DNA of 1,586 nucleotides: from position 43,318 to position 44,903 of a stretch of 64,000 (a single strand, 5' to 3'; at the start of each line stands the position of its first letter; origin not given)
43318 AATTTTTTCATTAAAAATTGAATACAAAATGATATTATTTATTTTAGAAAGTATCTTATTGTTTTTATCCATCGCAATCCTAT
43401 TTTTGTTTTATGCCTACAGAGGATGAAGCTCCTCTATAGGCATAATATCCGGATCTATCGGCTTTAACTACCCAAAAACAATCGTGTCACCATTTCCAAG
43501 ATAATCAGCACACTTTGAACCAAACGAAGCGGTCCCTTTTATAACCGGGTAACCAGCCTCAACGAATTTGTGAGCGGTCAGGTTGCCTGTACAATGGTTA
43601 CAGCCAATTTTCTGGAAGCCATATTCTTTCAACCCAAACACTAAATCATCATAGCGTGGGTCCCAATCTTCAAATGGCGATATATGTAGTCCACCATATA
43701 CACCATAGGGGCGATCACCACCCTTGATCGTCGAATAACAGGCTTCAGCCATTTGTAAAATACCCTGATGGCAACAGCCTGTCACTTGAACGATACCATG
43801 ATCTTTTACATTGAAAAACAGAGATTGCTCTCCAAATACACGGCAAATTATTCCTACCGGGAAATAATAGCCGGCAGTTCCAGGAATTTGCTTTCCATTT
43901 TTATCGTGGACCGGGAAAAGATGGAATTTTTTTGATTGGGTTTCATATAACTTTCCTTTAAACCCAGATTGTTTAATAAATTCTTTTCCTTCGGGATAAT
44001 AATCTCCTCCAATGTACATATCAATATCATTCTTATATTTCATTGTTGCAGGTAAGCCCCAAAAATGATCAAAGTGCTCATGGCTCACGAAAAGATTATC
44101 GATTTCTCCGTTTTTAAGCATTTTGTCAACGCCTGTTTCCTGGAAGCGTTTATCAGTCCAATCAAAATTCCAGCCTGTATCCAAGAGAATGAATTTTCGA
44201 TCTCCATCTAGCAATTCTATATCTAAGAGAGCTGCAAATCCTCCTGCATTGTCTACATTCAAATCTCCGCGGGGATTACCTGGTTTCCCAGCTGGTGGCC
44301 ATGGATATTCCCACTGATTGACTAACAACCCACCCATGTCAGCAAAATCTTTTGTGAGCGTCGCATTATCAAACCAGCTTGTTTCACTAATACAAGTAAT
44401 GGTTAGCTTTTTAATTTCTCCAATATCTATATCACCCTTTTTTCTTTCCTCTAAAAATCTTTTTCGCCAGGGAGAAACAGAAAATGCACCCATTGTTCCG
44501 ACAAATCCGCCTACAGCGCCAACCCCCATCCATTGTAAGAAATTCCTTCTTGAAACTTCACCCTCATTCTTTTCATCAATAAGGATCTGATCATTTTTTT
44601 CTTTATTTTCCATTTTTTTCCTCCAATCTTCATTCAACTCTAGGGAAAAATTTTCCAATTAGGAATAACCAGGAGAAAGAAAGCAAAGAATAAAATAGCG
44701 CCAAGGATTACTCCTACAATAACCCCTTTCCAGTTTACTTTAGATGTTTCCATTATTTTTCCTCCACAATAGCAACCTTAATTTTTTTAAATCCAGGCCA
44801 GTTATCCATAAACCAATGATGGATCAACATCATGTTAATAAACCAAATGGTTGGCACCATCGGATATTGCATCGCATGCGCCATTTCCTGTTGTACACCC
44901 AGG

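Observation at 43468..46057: Uncharacterised translationally coupled module: polytopic Trp/His-rich membrane protein, 37-aa TM miniprotein and Tat-exported MBL-fold enzyme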

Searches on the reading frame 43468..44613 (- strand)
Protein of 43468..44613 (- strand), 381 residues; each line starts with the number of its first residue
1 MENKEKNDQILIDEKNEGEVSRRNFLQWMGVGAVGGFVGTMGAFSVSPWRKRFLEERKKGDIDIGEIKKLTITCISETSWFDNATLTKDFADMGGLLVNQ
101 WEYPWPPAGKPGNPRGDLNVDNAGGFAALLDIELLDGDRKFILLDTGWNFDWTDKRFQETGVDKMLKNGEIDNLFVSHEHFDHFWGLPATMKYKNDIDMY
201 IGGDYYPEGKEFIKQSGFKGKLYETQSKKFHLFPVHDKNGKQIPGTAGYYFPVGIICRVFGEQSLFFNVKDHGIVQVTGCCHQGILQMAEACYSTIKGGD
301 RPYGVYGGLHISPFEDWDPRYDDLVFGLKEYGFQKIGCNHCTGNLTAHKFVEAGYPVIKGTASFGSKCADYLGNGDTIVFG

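Call 3: search_protein_families(library=pfam, proteins=[window:43468-44613:-], max_evalue=1)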
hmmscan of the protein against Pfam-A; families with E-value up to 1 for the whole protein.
window:43468-44613:- (381 aa): 3 families
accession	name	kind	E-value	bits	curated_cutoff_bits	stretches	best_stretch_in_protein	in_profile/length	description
PF00753.33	Lactamase_B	-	6.6e-07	29.9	22.7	1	134-226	10-97/196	Metallo-beta-lactamase superfamily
PF12706.13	Lactamase_B_2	-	0.0013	18.8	27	1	142-192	3-52/200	Beta-lactamase superfamily domain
PF10518.14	TAT_signal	-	0.0025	18.1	22.7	1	20-39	2-21/21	TAT (twin-arginine translocation) pathway signal sequence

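Call 4: search_protein_families(library=ncbifam, proteins=[window:43468-44613:-], max_evalue=1)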
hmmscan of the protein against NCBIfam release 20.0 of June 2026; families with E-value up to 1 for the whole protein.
window:43468-44613:- (381 aa): 16 families
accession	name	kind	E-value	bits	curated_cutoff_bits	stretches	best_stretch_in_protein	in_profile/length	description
TIGR02651.1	RNase_Z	equivalog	0.00068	18.8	292.95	1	165-191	46-72/302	ribonuclease Z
NF000800.0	PRK00055.1-1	equivalog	0.0022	17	398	1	148-191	35-77/305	ribonuclease Z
NF002558.0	PRK02126.1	subfamily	0.0036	16.3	315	1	170-187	47-64/345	ribonuclease Z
NF000801.0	PRK00055.1-3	equivalog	0.0058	15.7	252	1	166-191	49-74/307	ribonuclease Z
TIGR03675.1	arCOG00543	equivalog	0.01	14.1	580.2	1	136-201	194-259/631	beta-CASP ribonuclease aCPSF1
TIGR02649.1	true_RNase_BN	exception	0.012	14.6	563.7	1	148-191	34-76/304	ribonuclease BN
NF053820.1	MBLfold_Strvi7410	exception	0.022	14.2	525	1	132-190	26-83/343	Strvi_7410 family MBL fold metallo-hydrolase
NF002553.0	PRK02113.1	equivalog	0.032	13.6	386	1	137-189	42-85/252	MBL fold metallo-hydrolase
NF040469.1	blaEFM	exception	0.032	13.3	610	1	123-186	67-124/302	EFM family subclass B3 metallo-beta-lactamase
TIGR02811.1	formate_TAT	hypoth_equivalog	0.041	14.2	48.45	1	15-38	4-27/66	formate dehydrogenase region TAT target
TIGR01409.1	TAT_signal_seq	domain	0.041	14.2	16.7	1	20-42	1-23/29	twin-arginine translocation signal domain-containing protein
TIGR00361.1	ComEC_Rec2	equivalog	0.045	11.9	190.05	1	139-233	460-552/663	DNA internalization-related competence protein ComEC/Rec2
NF008887.0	PRK11921.1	equivalog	0.046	12.6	635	1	138-202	42-103/396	anaerobic nitric oxide reductase flavorubredoxin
NF045584.1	cas14_MBL_CASP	equivalog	0.048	12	800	1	134-192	18-72/612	type VII CRISPR-associated protein Cas14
NF012229.1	bla_class_B_core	domain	0.07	13.3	100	1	134-200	19-79/139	metallo-beta-lactamase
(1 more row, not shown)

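Call 6: search_solved_structures(query=window:43468-44613:-, max_evalue=1, show_alignments=2)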
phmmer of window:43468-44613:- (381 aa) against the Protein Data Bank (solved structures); distinct sequences matched with E-value up to 1: 15.
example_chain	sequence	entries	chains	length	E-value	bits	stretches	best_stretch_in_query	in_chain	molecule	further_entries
7dck_A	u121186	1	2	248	2.4e-10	42.9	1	135-350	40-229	Lactamase_B domain-containing protein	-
2p4z_A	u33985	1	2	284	5.7e-10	41.7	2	265-343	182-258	Metal-dependent hydrolases of the beta-lactamase superfamily II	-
3h3e_A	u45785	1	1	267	2.9e-05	26.2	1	173-347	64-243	uncharacterized protein Tm1679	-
8gyg_A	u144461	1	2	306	0.0082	18.1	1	166-197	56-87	Arysulfatase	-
3zwf_A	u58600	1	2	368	0.02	16.8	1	148-190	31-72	ZINC PHOSPHODIESTERASE ELAC PROTEIN 1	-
2cbn_A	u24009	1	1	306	0.076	14.9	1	162-193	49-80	RIBONUCLEASE Z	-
6q6j_A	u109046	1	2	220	0.12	14.3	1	156-232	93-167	Phosphoserine phosphatase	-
6hyy_A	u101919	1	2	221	0.12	14.2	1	156-232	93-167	Phosphoserine phosphatase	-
6hyj_A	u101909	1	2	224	0.12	14.2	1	156-232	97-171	Phosphoserine phosphatase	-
1nnl_A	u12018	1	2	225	0.12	14.2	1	156-232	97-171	L-3-phosphoserine phosphatase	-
1l8l_A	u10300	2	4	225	0.17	13.7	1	156-232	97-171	L-3-phosphoserine phosphatase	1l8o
5a0t_A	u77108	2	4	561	0.18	13.7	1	103-199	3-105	RIBONUCLEASE J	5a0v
1y44_A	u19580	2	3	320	0.27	13.1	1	148-192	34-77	Ribonuclease Z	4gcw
3af5_A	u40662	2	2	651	0.36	12.7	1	119-194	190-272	Putative uncharacterized protein PH1404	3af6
1fv2_A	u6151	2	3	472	0.59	12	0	155-240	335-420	TETANUS TOXIN HEAVY CHAIN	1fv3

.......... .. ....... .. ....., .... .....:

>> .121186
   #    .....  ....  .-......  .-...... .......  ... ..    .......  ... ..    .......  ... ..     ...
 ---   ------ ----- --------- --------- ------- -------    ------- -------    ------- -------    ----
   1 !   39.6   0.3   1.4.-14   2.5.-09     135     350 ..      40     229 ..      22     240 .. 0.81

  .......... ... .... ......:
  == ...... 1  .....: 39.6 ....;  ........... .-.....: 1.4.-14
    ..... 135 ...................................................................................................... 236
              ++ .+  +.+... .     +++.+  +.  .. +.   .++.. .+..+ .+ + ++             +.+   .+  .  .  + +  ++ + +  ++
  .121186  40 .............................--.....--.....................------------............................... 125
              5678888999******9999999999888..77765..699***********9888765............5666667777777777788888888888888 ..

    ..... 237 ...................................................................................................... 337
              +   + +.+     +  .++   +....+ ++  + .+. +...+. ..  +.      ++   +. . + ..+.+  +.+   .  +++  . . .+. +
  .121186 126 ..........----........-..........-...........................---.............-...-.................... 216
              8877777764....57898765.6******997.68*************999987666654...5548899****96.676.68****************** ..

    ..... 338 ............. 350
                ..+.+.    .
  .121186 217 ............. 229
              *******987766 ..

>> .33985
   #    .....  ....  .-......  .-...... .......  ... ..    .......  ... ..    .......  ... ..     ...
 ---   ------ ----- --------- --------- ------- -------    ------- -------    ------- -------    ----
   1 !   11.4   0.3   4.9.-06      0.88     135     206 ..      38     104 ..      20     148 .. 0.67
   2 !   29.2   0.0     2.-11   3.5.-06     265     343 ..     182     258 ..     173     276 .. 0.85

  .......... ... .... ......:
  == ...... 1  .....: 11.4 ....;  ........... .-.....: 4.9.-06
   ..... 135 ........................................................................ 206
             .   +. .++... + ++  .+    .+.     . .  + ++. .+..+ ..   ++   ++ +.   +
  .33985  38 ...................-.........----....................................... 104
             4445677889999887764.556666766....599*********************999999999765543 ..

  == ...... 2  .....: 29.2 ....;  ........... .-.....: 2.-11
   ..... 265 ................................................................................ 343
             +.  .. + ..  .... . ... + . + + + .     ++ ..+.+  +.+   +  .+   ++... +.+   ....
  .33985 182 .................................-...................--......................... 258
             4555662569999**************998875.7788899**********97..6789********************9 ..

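Call 11: find_homologous_proteins(query=window:43468-44613:-)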
Query window:43468-44613:- (381 aa): 1147 proteins with E <= 0.001 among 2441 candidates; the best 120 are listed.
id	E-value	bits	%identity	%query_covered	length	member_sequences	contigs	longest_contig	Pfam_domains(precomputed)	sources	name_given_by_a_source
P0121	3.2e-270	914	100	100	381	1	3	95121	PF00753.34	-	-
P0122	3.3e-207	706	77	100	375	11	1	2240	PF00753.34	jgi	-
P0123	6.2e-207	705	78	98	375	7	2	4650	PF00753.34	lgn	-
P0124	1.1e-205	701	78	97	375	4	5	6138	PF00753.34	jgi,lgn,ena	jgi:7,8-dihydropterin-6-yl-methyl-4-(beta-D-ribofuranosyl)aminobenzene 5'-phosphate synthase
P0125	1.2e-203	695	75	100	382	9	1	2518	PF00753.34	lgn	-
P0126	4.6e-199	679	73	99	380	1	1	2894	PF00753.34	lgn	-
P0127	8.4e-197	672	73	100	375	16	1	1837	-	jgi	-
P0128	9.6e-195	665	76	95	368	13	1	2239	PF00753.34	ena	-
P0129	8.4e-191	652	74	95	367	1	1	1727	PF00753.34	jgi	jgi:7,8-dihydropterin-6-yl-methyl-4-(beta-D-ribofuranosyl)aminobenzene 5'-phosphate synthase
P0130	2.8e-181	621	75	90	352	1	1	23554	-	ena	-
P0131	6.5e-158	544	63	96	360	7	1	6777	PF00753.34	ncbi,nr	ncbi:MAG: MBL fold metallo-hydrolase [Thermodesulfobacteriota bacterium]|nr:MBL fold metallo-hydrola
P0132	1.3e-146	507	60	95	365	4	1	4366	PF00753.34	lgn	-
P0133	1.5e-135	470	54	97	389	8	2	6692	PF12706.14,PF00753.34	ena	-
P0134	4.9e-135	469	57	95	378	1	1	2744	PF00753.34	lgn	-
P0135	4.3e-132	459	53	97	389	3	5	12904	PF00753.34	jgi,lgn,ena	-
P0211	4.7e-121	422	51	95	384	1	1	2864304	PF00753.34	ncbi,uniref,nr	ncbi:MBL fold metallo-hydrolase [Desulfohalobium retbaense]|uniref:Metallo-beta-lactamase family pro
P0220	1.0e-120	421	51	95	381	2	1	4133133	PF00753.34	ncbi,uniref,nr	ncbi:MBL fold metallo-hydrolase [Ferrimonas lipolytica]|uniref:MBL fold metallo-hydrolase n=2 Tax=Fe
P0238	4.7e-120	419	52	94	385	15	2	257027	PF00753.34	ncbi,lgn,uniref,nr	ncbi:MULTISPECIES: MBL fold metallo-hydrolase [Cohaesibacter]|uniref:MBL fold metallo-hydrolase n=1 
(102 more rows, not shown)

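Call 41: find_encoding_contigs(protein=P0220, flank=10000, max_places=1)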
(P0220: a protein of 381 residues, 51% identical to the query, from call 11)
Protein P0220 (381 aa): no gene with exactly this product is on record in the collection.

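Call 42: find_encoding_contigs(protein=P0238, flank=10000, max_places=1)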
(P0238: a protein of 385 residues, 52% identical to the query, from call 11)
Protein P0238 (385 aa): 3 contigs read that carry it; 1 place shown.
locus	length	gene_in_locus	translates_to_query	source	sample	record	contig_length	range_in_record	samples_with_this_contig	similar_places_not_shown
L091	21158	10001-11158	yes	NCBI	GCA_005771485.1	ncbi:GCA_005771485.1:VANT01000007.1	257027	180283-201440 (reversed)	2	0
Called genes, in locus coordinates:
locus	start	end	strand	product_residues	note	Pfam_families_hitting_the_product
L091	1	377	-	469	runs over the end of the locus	PF08521:2CSK_N, PF26769:HAMP_PhoQ (weak), PF00512:HisKA, PF13581:HATPase_c_2 (weak), PF02518:HATPase_c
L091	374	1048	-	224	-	PF00072:Response_reg, PF00486:Trans_reg_C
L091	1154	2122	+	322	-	PF12974:Phosphonate-bd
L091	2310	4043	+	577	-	PF00528:BPD_transp_1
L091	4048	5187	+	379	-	PF00005:ABC_tran, PF08402:TOBE_2 (faint)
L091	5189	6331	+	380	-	-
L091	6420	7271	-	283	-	PF13185:GAF_2 (faint), PF01590:GAF (faint)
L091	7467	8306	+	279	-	PF00392:GntR, PF07729:FCD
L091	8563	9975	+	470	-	-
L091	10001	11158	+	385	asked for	PF00753:Lactamase_B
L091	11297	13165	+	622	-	PF02492:cobW, PF07683:CobW_C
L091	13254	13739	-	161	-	PF13404:HTH_AsnC-type, PF13412:HTH_24, PF01037:AsnC_trans_reg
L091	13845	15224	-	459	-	PF00202:Aminotran_3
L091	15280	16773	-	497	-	PF00171:Aldedh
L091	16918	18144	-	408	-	PF01546:Peptidase_M20, PF07687:M20_dimer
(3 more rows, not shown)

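Call 43: find_encoding_contigs(protein=P0211, flank=10000, max_places=1)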
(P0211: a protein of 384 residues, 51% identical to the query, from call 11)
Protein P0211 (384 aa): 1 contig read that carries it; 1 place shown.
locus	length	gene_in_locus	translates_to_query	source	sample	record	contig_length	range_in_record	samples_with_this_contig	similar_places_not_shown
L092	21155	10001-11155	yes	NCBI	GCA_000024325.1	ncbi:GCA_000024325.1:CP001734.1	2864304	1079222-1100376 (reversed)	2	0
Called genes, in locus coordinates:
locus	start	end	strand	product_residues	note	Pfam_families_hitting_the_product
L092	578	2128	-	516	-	PF13007:LZ_Tnp_IS66, PF13005:zf-IS66, PF03050:DDE_Tnp_IS66, PF13817:DDE_Tnp_IS66_C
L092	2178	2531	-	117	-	PF05717:TnpB_IS66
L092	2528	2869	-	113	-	-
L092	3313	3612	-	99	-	-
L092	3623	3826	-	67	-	-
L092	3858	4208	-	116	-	PF00216:Bac_DNA_binding (faint)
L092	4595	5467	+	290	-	PF00892:EamA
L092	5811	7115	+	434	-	PF13426:PAS_9 (faint), PF00989:PAS (faint)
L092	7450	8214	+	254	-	PF00392:GntR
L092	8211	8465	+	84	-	-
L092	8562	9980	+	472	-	-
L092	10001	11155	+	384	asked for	PF00753:Lactamase_B (weak)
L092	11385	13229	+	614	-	PF02492:cobW, PF07683:CobW_C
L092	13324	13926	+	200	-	PF01618:MotA_ExbB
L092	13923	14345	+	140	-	PF02472:ExbD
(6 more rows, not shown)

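Call 81: search_protein_families(library=padloc, proteins=[window:43468-44613:-], max_evalue=0.01)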
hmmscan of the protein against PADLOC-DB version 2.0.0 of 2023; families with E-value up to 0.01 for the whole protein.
window:43468-44613:- (381 aa): 0 families

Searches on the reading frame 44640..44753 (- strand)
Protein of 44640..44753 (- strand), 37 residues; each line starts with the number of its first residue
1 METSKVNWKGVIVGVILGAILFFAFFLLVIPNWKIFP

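Call 3: search_protein_families(library=pfam, proteins=[window:44640-44753:-], max_evalue=1)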
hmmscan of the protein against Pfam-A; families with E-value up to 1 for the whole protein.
window:44640-44753:- (37 aa): 2 families
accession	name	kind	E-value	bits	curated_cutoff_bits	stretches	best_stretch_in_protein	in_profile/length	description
PF06645.18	SPC12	-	0.15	12.7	23.6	1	14-36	37-59/71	Microsomal signal peptidase 12 kDa subunit (SPC12)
PF05473.18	UL45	-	0.4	10.7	27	1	9-32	45-68/191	UL45 protein, carbohydrate-binding C-type lectin-like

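Call 4: search_protein_families(library=ncbifam, proteins=[window:44640-44753:-], max_evalue=1)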
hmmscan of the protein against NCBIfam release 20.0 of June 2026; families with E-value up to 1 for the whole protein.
window:44640-44753:- (37 aa): 1 family
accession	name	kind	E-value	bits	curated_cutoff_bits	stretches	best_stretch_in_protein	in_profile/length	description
NF041479.2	spor_membprot_YtrI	equivalog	0.061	13.2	125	1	4-29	8-33/166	sporulation membrane protein YtrI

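Call 81: search_protein_families(library=padloc, proteins=[window:44640-44753:-], max_evalue=0.01)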
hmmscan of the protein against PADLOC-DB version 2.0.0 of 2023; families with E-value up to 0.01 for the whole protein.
window:44640-44753:- (37 aa): 0 families
